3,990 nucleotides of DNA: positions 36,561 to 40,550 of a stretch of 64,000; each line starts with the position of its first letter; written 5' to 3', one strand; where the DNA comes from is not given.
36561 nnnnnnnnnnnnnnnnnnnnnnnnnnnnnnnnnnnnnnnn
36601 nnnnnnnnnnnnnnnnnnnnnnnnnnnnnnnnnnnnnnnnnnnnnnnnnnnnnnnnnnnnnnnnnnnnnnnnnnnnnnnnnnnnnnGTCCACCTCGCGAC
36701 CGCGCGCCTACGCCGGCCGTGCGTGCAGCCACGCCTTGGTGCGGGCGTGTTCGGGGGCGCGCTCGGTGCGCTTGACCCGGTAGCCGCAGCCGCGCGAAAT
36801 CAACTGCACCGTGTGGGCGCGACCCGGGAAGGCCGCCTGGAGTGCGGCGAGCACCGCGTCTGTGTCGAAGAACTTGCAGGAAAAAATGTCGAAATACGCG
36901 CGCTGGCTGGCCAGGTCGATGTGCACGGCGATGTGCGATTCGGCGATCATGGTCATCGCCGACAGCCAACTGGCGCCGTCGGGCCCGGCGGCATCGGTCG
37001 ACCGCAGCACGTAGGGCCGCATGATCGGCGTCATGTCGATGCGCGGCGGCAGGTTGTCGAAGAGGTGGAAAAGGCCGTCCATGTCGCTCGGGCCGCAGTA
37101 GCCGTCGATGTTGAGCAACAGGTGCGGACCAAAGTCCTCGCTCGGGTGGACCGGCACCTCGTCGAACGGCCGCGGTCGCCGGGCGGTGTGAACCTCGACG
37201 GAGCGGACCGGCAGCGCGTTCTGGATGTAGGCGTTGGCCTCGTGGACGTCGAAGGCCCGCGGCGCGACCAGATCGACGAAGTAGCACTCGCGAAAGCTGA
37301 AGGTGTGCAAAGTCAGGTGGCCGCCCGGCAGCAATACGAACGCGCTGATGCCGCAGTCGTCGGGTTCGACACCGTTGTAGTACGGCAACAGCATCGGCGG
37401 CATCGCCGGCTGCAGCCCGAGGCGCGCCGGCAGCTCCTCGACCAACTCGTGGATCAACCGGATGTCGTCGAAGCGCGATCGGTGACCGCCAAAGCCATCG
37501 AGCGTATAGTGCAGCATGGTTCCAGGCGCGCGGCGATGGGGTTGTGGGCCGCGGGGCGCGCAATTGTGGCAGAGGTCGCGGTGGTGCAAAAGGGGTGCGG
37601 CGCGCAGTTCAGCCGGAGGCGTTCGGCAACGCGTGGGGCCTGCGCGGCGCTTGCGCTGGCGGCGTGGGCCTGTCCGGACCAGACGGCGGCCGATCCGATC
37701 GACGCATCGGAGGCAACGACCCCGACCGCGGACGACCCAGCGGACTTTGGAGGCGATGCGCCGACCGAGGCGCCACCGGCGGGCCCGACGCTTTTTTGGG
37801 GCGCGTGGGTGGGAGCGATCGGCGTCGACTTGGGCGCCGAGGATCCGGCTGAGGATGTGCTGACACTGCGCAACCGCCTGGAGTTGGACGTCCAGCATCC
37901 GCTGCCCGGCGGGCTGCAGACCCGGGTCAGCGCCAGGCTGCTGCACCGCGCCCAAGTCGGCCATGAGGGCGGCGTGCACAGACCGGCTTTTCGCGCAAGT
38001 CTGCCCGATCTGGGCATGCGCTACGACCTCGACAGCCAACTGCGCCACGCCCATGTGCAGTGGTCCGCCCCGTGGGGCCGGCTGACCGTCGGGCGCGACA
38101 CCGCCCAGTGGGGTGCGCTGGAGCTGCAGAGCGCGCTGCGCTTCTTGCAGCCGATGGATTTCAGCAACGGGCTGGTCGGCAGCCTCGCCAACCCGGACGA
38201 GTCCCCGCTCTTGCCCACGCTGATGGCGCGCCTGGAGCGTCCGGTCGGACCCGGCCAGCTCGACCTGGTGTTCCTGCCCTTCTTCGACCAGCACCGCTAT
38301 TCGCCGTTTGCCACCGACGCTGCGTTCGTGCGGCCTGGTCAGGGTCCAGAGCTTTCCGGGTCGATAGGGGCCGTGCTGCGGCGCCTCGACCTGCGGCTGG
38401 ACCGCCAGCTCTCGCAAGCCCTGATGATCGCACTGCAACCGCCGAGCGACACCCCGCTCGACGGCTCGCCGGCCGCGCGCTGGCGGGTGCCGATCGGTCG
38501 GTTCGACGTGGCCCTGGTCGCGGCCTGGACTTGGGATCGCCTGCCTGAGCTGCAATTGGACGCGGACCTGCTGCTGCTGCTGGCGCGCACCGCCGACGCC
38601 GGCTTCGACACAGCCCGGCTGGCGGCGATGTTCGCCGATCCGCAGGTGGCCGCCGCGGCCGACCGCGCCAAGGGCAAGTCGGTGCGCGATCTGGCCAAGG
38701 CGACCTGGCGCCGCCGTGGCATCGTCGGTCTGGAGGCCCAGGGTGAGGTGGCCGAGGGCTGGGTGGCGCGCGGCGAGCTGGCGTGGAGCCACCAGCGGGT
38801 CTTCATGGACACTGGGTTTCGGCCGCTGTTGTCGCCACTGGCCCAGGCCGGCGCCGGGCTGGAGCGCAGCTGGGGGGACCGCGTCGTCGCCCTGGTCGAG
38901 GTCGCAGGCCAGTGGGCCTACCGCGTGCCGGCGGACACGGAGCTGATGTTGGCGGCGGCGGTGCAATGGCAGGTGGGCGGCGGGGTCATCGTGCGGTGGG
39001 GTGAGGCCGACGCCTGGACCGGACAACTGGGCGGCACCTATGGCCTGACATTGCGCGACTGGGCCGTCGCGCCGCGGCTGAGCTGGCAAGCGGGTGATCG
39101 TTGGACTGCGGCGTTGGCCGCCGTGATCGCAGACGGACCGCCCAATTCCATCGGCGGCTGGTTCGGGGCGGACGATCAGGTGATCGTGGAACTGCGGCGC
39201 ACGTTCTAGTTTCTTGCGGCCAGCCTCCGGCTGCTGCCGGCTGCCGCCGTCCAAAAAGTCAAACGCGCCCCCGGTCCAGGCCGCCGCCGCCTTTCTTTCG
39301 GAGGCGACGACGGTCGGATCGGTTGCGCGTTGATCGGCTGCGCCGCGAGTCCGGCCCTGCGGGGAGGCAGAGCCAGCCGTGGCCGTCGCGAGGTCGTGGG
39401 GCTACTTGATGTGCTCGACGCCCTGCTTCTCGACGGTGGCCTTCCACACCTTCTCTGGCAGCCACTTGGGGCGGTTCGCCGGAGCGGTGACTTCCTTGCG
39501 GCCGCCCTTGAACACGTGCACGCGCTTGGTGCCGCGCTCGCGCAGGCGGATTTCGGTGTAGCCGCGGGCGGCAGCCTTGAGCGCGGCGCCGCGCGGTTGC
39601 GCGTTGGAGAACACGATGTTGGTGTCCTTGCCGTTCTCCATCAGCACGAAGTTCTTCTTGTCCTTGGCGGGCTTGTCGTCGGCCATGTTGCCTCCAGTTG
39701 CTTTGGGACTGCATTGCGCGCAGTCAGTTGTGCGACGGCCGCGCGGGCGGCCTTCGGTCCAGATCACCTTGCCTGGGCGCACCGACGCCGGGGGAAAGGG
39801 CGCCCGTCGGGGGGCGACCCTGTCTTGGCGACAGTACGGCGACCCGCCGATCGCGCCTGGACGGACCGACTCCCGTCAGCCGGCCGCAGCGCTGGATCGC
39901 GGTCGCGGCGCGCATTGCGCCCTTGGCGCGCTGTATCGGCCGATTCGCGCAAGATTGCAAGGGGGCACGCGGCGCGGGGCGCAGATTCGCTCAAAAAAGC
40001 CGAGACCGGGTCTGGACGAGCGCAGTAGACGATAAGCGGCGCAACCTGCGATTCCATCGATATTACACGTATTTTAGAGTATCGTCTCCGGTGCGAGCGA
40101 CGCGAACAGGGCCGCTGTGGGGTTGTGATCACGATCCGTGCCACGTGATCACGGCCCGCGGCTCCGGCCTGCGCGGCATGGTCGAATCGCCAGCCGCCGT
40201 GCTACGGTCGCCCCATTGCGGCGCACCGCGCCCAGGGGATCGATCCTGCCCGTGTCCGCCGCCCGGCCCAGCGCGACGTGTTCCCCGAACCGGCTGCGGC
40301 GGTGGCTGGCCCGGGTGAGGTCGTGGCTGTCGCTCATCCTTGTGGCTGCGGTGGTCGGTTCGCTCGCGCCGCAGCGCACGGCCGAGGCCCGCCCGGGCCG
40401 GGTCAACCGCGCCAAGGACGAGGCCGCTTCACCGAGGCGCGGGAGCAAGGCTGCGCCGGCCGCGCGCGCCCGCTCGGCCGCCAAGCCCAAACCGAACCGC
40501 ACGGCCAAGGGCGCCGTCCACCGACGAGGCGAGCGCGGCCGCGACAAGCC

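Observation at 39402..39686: Archaeal-type chromatin protein MC1 homolog in a bacterial chromosome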

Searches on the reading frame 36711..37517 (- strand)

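Call 22: search_protein_families(library=pfam, proteins=[window:36711-37517:-], max_evalue=0.001)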
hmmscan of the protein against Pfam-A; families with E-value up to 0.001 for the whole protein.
window:36711-37517:- (269 aa): 1 family
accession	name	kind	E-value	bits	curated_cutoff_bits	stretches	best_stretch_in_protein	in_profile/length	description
PF02675.21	AdoMet_dc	-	5.7e-21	75.3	25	2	3-114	1-106/107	S-adenosylmethionine decarboxylase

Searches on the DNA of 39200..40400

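Call 33: search_rna_families(source=window, start=39200, end=40400, threshold=evalue, max_evalue=1)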
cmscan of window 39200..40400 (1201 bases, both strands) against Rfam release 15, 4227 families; matches with E-value up to 1: 0.
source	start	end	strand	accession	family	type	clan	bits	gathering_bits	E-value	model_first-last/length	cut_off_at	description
